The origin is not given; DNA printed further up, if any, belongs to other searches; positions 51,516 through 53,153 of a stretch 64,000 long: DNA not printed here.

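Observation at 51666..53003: NDK-like domain + Dpy-30 motif + P-loop adenylate/UMP-CMP kinase in one 445-aa protein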

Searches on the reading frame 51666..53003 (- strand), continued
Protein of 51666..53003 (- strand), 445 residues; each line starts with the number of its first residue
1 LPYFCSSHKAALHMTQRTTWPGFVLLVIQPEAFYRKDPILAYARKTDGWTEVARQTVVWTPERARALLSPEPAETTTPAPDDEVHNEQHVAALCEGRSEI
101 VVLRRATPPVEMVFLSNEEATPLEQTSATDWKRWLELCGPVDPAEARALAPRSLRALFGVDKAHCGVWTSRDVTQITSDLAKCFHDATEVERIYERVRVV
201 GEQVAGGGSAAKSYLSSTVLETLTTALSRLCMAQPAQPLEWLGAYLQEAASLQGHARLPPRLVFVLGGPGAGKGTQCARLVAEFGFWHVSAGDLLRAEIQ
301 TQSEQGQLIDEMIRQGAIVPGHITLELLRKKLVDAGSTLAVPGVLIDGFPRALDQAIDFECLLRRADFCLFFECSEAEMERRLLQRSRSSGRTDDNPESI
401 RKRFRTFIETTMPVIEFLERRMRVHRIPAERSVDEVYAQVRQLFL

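Call 44: list_cluster_members(proteins=[P0250, P0251, P0254, P0258, P0261, P0262, P0286, P0304, P0296, P0367])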
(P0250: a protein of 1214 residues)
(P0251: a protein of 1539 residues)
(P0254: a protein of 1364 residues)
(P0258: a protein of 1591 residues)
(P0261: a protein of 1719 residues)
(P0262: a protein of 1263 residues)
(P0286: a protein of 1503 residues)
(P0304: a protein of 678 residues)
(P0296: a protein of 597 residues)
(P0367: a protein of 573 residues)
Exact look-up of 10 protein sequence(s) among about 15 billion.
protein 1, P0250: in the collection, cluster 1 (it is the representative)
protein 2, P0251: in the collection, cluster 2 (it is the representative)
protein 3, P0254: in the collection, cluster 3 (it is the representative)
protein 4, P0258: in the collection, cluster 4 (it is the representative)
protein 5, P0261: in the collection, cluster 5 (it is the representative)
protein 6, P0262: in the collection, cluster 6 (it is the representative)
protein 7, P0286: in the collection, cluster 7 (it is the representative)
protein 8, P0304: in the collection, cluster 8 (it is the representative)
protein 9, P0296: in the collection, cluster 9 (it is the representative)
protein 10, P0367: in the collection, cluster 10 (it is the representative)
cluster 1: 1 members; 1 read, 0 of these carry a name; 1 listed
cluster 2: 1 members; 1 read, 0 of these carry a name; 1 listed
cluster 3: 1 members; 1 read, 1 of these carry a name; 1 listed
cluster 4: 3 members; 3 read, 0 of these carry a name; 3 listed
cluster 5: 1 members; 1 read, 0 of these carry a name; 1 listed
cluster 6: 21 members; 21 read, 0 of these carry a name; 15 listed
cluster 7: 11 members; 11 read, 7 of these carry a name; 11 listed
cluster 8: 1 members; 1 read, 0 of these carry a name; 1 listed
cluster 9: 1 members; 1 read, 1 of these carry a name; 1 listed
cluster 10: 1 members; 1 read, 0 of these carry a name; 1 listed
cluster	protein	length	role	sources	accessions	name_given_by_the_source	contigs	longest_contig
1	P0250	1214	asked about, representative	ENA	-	-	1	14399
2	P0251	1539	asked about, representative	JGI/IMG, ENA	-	-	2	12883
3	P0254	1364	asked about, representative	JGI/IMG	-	adenylate kinase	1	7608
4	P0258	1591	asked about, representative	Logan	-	-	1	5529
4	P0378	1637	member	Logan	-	-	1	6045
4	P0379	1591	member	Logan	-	-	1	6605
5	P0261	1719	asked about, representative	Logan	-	-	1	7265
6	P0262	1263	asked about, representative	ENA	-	-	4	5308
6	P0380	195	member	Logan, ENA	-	-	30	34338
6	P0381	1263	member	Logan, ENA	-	-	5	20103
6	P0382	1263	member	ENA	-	-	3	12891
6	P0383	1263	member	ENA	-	-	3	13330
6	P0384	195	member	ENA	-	-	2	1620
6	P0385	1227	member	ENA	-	-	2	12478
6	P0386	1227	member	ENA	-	-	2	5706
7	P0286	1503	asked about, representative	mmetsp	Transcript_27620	Transcript_27620/g.68843 ORF Transcript_27620/g.68843 Transcript_27620/m.68843 ...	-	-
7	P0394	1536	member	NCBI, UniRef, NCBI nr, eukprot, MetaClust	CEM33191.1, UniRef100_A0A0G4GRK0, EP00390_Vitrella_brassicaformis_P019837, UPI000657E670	unnamed protein product [Vitrella brassicaformis CCMP3155] | Nucleoside diphosphate kinase-like domain-containing protein n=1 Tax=Vitrella ... | CEM33191.1 unnamed protein product [Vitrella brassicaformis CCMP3155]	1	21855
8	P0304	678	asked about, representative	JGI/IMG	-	-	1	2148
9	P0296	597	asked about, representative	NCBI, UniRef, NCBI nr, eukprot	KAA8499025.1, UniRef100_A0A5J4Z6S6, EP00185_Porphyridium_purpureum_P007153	UMP-CMP kinase 3 [Porphyridium purpureum] | UMP-CMP kinase n=1 Tax=Porphyridium purpureum TaxID=35688 RepID=A0A5J4Z6S6_PORPP | POR8721..scf295_1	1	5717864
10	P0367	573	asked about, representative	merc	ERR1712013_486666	-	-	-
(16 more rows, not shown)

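Call 45: search_protein_families(library=pfam, proteins=[P0394, P0250, P0262, P0254, P0304], max_evalue=0.00001)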
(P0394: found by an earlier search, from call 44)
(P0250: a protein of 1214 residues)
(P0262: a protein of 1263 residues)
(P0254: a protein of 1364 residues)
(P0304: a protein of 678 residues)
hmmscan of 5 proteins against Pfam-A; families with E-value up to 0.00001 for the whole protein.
P0394 (1536 aa): 3 families
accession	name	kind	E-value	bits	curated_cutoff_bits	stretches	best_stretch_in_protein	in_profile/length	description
PF00334.24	NDK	-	4.7e-116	383.1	27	3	293-427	1-132/135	Nucleoside diphosphate kinase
PF00406.28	ADK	-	1.3e-52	178.4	26.8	1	581-736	1-149/151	Adenylate kinase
PF13207.12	AAA_17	-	2.2e-31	109.4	27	1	582-716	1-136/136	AAA domain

P0250 (1214 aa): 13 families
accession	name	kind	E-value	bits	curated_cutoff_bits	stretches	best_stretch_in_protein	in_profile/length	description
PF00406.28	ADK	-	4.5e-201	660.3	26.8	5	361-513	1-149/151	Adenylate kinase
PF13207.12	AAA_17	-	1.3e-137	453.4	27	4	362-493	1-136/136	AAA domain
PF00334.24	NDK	-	2.5e-61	205.9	27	2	94-228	1-131/135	Nucleoside diphosphate kinase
PF13238.12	AAA_18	-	8.7e-39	133.3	29.4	4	916-1050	1-124/128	AAA domain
PF13671.12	AAA_33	-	9.7e-25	88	27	1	359-494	2-135/143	AAA domain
PF13245.12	AAA_19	-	2.8e-13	50.7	25.1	0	715-746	5-36/134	AAA domain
PF06414.18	Zeta_toxin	-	7.5e-11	42.3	22.3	0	912-938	15-41/199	Zeta toxin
PF02224.24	Cytidylate_kin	-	3e-09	37.4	26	0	364-393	6-35/211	Cytidylate kinase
PF05729.18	NACHT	-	2.7e-07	31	26.7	0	539-568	1-30/167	NACHT domain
PF13521.12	AAA_28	-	1.2e-06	29.2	27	0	541-566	2-27/164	AAA domain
PF20720.3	nSTAND3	-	5.7e-06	26.6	27.2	0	914-936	18-40/155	Novel STAND NTPase 3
PF02223.23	Thymidylate_kin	-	6e-06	26.5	27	0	546-592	4-47/185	Thymidylate kinase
PF03266.21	NTPase_1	-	8.9e-06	26.1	23.9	0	359-397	2-40/168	NTPase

P0262 (1263 aa): 13 families
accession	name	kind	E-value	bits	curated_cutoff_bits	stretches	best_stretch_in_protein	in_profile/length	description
PF00406.28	ADK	-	1.6e-142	470.2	26.8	4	743-892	1-150/151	Adenylate kinase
PF13207.12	AAA_17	-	4.1e-95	315.7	27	4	744-870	1-135/136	AAA domain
PF00334.24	NDK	-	3.2e-59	199.1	27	2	123-256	1-132/135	Nucleoside diphosphate kinase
PF13238.12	AAA_18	-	1.2e-25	90.8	29.4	1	378-502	1-116/128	AAA domain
PF13671.12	AAA_33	-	1.3e-20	74.6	27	0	741-878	2-137/143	AAA domain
PF06414.18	Zeta_toxin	-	1.2e-09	38.3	22.3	0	735-763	13-41/199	Zeta toxin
PF13521.12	AAA_28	-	1e-08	36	27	0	378-404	2-28/164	AAA domain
PF13245.12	AAA_19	-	1.2e-07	32.4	25.1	0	374-401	10-37/134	AAA domain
PF18751.7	Ploopntkinase3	-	1.3e-06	28.6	27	0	377-408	5-36/187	P-loop Nucleotide Kinase3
PF05186.18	Dpy-30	-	1.3e-06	28.4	22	1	288-325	7-42/42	Dpy-30 motif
PF20720.3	nSTAND3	-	4.9e-06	26.8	27.2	0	373-399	15-41/155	Novel STAND NTPase 3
PF02224.24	Cytidylate_kin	-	5.4e-06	26.7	26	0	383-414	6-37/211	Cytidylate kinase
PF13401.12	AAA_22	-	6.2e-06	27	27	0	376-400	6-30/130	AAA domain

P0254 (1364 aa): 7 families
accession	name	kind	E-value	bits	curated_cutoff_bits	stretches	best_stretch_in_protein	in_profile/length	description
PF00406.28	ADK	-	2.8e-171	563.6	26.8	5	435-590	1-149/151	Adenylate kinase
PF13207.12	AAA_17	-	7.1e-118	389.5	27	4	821-951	1-135/136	AAA domain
PF00334.24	NDK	-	2.7e-43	147.5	27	1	128-261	1-132/135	Nucleoside diphosphate kinase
PF13238.12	AAA_18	-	4.2e-35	121.4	29.4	1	818-949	1-124/128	AAA domain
PF13671.12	AAA_33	-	4.5e-29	102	27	0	818-955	2-136/143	AAA domain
PF02223.23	Thymidylate_kin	-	1.4e-08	35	27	0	1094-1138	113-155/185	Thymidylate kinase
PF06414.18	Zeta_toxin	-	7.2e-08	32.5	22.3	0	425-459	12-49/199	Zeta toxin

P0304 (678 aa): 6 families
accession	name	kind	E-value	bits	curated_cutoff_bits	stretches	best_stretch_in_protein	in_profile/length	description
PF00334.24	NDK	-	1.7e-66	222.7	27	2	267-401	1-132/135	Nucleoside diphosphate kinase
PF00406.28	ADK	-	8.9e-42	143.2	26.8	1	502-653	1-148/151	Adenylate kinase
PF13207.12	AAA_17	-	9.5e-26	91.1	27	1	503-633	1-135/136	AAA domain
PF05186.18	Dpy-30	-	6.3e-07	29.4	22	1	433-467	10-42/42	Dpy-30 motif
PF13238.12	AAA_18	-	1.5e-06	29.2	29.4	1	500-632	1-125/128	AAA domain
PF13671.12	AAA_33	-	3.7e-06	27.7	27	0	499-637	1-137/143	AAA domain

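Call 46: list_cluster_members(proteins=[P0301, P0314, P0317, P0332, P0374, P0313, P0325, P0371, P0260, P0088])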
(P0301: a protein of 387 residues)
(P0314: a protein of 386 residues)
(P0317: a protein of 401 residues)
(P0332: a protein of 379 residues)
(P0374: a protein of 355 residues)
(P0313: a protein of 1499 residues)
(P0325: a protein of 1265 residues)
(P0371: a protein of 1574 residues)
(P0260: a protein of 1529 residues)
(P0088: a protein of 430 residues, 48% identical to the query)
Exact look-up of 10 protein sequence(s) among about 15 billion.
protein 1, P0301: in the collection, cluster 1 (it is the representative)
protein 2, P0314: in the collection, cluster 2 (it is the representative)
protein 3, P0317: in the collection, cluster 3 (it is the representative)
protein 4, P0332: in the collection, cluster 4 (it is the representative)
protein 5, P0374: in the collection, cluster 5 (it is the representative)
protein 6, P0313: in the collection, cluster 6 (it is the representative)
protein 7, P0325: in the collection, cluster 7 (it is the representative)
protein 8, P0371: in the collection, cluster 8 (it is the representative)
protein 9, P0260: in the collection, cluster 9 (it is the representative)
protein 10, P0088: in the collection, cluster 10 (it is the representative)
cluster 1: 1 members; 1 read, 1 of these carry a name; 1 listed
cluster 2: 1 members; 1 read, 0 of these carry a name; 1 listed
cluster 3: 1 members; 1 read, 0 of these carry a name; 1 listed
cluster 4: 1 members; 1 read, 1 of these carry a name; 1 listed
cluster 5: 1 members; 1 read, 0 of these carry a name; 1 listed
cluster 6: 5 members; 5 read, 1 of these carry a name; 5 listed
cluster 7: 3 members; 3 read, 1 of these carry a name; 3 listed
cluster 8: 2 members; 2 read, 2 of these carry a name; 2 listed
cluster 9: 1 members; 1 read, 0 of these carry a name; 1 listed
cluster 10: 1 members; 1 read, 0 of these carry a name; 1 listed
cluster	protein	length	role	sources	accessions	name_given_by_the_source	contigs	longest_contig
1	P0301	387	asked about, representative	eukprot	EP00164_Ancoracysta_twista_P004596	GFYU01006206.1.p1 GENE.GFYU01006206.1~~GFYU01006206.1.p1 ORF type:complete len:388 ...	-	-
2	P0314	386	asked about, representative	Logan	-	-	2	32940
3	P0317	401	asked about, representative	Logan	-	-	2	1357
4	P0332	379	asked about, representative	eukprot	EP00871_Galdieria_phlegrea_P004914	jgi/Galph1/5423/GphlegSOOS_G4055.1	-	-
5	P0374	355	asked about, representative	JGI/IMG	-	-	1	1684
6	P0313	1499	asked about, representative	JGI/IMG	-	-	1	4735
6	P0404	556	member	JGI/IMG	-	adenylate kinase family enzyme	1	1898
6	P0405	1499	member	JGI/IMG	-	-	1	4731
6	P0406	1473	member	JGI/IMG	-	-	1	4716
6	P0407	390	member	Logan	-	-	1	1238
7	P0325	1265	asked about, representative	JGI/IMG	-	-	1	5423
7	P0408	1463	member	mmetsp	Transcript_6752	Transcript_6752/g.16516 ORF Transcript_6752/g.16516 Transcript_6752/m.16516 type:complete ...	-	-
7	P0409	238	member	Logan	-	-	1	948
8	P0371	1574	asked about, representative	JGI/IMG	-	adenylate kinase family enzyme/nucleoside diphosphate kinase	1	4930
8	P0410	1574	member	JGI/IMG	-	adenylate kinase family enzyme/nucleoside diphosphate kinase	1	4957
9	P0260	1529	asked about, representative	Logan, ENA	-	-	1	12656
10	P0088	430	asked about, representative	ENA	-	-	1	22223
